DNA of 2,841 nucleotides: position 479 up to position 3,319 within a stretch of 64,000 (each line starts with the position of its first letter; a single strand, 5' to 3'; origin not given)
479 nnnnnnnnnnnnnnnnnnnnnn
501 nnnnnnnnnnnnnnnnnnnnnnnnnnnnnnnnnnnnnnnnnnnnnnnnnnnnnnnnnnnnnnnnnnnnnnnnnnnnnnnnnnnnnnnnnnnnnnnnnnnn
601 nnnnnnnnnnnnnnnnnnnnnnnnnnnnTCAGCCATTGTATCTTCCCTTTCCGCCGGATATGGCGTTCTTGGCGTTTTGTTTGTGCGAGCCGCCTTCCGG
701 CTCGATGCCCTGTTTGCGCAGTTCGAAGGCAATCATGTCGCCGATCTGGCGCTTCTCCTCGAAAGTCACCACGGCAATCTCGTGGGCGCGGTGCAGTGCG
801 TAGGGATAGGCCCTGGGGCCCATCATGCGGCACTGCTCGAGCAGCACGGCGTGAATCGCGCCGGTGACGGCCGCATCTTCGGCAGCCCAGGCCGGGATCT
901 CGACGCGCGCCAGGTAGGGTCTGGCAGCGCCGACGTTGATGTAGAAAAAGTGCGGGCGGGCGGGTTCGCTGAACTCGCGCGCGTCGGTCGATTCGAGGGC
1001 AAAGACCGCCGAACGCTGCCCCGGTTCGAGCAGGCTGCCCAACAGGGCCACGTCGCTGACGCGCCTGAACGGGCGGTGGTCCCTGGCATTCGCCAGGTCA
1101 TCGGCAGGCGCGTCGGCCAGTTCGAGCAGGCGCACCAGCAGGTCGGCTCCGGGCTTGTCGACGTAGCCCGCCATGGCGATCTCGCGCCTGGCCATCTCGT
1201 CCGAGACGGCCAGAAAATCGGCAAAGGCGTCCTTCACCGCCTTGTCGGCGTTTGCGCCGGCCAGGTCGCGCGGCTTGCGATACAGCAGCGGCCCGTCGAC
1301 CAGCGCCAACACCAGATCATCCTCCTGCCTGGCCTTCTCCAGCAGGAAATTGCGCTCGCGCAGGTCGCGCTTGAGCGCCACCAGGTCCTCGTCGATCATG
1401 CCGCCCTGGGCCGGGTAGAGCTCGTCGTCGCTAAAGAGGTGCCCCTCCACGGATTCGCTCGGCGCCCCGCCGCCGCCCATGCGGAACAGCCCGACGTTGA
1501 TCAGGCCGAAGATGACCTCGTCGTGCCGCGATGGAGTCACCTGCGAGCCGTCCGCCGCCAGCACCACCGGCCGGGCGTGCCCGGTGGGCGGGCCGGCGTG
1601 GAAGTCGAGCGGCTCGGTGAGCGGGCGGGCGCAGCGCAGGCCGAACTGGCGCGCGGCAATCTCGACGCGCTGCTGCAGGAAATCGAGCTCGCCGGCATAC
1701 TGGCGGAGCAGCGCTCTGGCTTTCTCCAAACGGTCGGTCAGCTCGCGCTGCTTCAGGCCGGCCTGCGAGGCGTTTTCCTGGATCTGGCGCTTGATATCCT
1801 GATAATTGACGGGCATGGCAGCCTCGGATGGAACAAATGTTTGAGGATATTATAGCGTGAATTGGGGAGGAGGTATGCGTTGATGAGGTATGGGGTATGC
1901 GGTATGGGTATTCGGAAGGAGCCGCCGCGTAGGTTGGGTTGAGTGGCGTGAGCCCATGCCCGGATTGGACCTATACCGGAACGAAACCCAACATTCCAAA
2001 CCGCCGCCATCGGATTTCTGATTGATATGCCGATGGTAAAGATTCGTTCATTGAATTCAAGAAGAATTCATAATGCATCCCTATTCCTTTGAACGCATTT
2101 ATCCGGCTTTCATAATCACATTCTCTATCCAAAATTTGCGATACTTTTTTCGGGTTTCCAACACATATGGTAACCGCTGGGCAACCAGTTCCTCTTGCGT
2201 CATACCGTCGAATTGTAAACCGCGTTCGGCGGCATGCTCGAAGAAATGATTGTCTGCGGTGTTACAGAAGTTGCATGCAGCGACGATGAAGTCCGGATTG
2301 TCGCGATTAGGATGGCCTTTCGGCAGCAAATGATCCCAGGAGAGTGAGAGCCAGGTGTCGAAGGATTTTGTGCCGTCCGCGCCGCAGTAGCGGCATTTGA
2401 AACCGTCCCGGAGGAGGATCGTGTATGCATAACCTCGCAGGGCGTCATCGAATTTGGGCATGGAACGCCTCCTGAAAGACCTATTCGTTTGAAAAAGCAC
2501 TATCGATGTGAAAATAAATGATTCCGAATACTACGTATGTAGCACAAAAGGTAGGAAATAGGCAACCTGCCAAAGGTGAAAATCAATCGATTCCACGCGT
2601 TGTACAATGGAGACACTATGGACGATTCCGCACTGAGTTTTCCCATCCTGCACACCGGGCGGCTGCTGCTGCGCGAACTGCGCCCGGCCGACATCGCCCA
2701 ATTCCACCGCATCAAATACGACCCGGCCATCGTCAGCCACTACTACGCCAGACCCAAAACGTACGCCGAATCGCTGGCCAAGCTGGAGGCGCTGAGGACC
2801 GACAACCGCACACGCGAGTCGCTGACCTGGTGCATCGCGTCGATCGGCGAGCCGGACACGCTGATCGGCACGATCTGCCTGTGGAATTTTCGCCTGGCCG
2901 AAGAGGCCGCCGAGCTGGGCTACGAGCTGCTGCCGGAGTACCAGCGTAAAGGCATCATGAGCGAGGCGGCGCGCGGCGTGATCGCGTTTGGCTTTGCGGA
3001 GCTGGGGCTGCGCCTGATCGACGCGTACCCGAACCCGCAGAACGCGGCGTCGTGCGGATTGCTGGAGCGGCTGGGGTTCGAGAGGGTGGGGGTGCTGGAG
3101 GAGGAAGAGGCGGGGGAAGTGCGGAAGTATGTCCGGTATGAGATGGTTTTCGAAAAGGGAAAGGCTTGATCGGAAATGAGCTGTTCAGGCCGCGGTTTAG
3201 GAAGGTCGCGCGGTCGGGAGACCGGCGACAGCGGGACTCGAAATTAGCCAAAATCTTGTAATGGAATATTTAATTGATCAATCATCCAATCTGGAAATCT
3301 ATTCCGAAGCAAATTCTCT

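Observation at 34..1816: NurA-like nuclease coupled to a small protein lacking any HerA-type ATPase, at the edge of the defence region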

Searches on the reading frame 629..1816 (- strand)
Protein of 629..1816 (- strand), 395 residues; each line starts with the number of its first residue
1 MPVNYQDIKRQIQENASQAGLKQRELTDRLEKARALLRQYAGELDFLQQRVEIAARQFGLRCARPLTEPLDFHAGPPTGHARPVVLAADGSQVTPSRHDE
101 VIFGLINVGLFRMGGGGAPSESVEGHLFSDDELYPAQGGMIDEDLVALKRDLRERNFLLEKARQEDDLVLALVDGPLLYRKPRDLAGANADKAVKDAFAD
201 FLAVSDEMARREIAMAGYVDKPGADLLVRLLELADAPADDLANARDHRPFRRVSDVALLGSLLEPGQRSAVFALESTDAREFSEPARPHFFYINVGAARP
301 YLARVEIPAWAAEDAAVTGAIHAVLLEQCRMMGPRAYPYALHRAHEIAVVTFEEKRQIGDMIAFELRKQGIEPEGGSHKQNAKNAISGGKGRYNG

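Call 3: search_protein_families(library=pfam, proteins=[window:629-1816:-], max_evalue=1)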
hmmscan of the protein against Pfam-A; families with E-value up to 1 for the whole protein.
window:629-1816:- (395 aa): 2 families
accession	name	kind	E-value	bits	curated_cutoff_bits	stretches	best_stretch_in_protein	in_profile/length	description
PF09376.16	NurA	-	4.7e-22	79.1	21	1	84-350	2-254/254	NurA domain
PF05615.18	THOC7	-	0.046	14.5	28.7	1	4-39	77-112/136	Tho complex subunit 7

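Call 4: search_protein_families(library=padloc, proteins=[window:629-1816:-], max_evalue=1)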
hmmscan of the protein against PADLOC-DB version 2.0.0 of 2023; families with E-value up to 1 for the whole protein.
window:629-1816:- (395 aa): 1 family
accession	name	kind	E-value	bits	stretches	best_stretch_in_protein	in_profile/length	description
PDLC04760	PDC-M64C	-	0.057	11.8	1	5-33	24-52/93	-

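Call 6: search_protein_families(library=ncbifam, proteins=[window:629-1816:-], max_evalue=1)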
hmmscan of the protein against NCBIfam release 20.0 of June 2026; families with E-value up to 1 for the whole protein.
window:629-1816:- (395 aa): 0 families

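Call 8: find_encoding_contigs(protein=window:629-1816:-, flank=10000, max_places=6)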
Protein window:629-1816:- (395 aa): no gene with exactly this product is on record in the collection.

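Call 16: search_solved_structures(query=window:629-1816:-, max_evalue=10, show_alignments=3)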
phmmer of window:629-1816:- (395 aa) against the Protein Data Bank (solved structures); distinct sequences matched with E-value up to 10: 1.
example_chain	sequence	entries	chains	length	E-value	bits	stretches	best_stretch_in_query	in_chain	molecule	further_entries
6m3d_C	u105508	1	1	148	0.27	13.6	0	132-172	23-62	Segmentation polarity homeobox protein engrailed,Segmentation polarity homeobox protein en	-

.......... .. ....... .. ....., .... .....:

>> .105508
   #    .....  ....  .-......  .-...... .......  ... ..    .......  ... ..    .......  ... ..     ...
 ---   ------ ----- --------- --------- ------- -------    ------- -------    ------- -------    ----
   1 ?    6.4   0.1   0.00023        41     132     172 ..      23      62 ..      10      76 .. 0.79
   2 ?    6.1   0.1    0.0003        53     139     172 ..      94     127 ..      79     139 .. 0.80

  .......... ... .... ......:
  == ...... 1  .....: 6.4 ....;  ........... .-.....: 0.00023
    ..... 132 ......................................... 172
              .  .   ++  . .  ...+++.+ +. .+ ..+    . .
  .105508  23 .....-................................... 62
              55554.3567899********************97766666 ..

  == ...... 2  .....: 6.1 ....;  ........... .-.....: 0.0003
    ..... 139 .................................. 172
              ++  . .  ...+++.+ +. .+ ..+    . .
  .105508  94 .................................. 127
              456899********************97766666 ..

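Call 23: list_cluster_members(proteins=[window:629-1816:-, window:34-636:-, window:2099-2500:-])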
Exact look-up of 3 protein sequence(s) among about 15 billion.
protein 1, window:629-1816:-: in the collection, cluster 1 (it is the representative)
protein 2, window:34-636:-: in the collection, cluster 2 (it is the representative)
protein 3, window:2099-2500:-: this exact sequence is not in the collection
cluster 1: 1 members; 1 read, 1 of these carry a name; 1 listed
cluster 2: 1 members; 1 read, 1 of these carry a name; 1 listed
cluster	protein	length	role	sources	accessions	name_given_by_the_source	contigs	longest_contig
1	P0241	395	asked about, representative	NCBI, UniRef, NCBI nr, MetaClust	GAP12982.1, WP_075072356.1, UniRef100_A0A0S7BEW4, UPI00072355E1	protein containg NurA domain [Longilinea arvoryzae] | Protein containg NurA domain n=1 Tax=Longilinea arvoryzae TaxID=360412 ... | DNA double-strand break repair nuclease NurA [Longilinea arvoryzae]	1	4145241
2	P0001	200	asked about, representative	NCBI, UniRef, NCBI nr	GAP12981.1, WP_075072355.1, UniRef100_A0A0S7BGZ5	hypothetical protein LARV_00722 [Longilinea arvoryzae] | Uncharacterized protein n=1 Tax=Longilinea arvoryzae TaxID=360412 RepID=A0A0S7BGZ5_9CHLR | hypothetical protein [Longilinea arvoryzae]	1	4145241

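Call 35: search_solved_structures(query=A2, max_evalue=10, show_alignments=3)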
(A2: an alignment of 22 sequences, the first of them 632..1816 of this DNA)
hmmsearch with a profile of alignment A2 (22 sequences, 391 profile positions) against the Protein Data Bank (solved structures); distinct sequences matched with E-value up to 10: 1.
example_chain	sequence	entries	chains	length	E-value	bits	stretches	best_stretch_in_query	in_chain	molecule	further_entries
6m3d_C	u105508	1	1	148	0.036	16.3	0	137-188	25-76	Segmentation polarity homeobox protein engrailed,Segmentation polarity homeobox protein en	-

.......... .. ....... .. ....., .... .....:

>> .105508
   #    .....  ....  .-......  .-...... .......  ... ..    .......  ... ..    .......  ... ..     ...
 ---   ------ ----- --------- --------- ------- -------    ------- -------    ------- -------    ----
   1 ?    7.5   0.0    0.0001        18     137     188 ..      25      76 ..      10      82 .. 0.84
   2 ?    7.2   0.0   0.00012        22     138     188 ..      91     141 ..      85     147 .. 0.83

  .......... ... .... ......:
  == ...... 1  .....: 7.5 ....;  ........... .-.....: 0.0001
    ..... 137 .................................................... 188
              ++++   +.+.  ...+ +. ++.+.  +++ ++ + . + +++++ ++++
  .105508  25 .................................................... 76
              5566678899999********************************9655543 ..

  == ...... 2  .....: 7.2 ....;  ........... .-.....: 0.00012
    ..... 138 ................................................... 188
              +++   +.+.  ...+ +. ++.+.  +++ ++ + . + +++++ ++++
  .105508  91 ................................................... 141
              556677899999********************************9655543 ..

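Call 75: search_protein_families(library=phrogs, proteins=[window:629-1816:-], max_evalue=0.01)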
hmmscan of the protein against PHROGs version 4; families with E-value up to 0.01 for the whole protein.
window:629-1816:- (395 aa): 0 families

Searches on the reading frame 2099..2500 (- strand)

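Call 3: search_protein_families(library=pfam, proteins=[window:2099-2500:-], max_evalue=1)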
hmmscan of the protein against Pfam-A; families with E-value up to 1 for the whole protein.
window:2099-2500:- (133 aa): 3 families
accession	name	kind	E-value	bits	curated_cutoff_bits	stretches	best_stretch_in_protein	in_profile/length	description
PF01844.29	HNH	-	0.00027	21.5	21.4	1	36-84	1-45/47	HNH endonuclease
PF14279.12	HNH_5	-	0.0021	18.4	27.5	1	36-93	1-53/56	HNH endonuclease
PF13696.11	zf-CCHC_2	-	0.46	10.8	27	0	32-43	2-13/21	Zinc knuckle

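Call 4: search_protein_families(library=padloc, proteins=[window:2099-2500:-], max_evalue=1)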
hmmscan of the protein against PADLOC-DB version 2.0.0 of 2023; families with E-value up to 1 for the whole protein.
window:2099-2500:- (133 aa): 3 families
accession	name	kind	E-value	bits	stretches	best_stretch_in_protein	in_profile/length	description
PDLC04263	PDC-M01B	-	0.017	12.8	1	7-88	78-148/291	-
PDLC04256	PDC-M01B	-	0.02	12.4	1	26-91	98-158/285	-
PDLC04255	PDC-M01B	-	0.029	12.1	1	36-84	110-152/285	-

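Call 6: search_protein_families(library=ncbifam, proteins=[window:2099-2500:-], max_evalue=1)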
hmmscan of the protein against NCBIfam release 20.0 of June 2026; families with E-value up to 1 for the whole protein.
window:2099-2500:- (133 aa): 2 families
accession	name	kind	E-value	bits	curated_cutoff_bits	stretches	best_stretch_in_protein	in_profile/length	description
NF038221.1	IcmJ_DotN_IVB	equivalog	2.8e-05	23.7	100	1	4-81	13-82/205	type IVB secretion system protein IcmJDotN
NF040563.1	guided_IscB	equivalog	0.00046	19.4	175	1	27-86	186-238/314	RNA-guided endonuclease IscB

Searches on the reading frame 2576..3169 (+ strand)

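Call 3: search_protein_families(library=pfam, proteins=[window:2576-3169:+], max_evalue=1)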
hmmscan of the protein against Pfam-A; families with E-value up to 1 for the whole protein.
window:2576-3169:+ (197 aa): 6 families
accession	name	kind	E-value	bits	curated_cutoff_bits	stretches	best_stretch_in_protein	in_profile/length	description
PF13302.13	Acetyltransf_3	-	2e-27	97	25.4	1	29-169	1-138/138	Acetyltransferase (GNAT) domain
PF00583.31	Acetyltransf_1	-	8.6e-12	45.8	20.7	1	60-168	11-116/116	Acetyltransferase (GNAT) family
PF13420.13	Acetyltransf_4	-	0.0015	19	24.3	1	32-175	1-141/155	Acetyltransferase (GNAT) domain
PF08445.16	FR47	-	0.0028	18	22.1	1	111-171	21-80/86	FR47-like protein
PF13508.13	Acetyltransf_7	-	0.014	16.2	27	1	91-169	11-83/84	Acetyltransferase (GNAT) domain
PF13523.12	Acetyltransf_8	-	0.02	15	27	1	120-172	89-141/145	Acetyltransferase (GNAT) domain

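Call 4: search_protein_families(library=padloc, proteins=[window:2576-3169:+], max_evalue=1)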
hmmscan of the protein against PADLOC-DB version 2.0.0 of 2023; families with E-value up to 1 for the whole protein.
window:2576-3169:+ (197 aa): 0 families
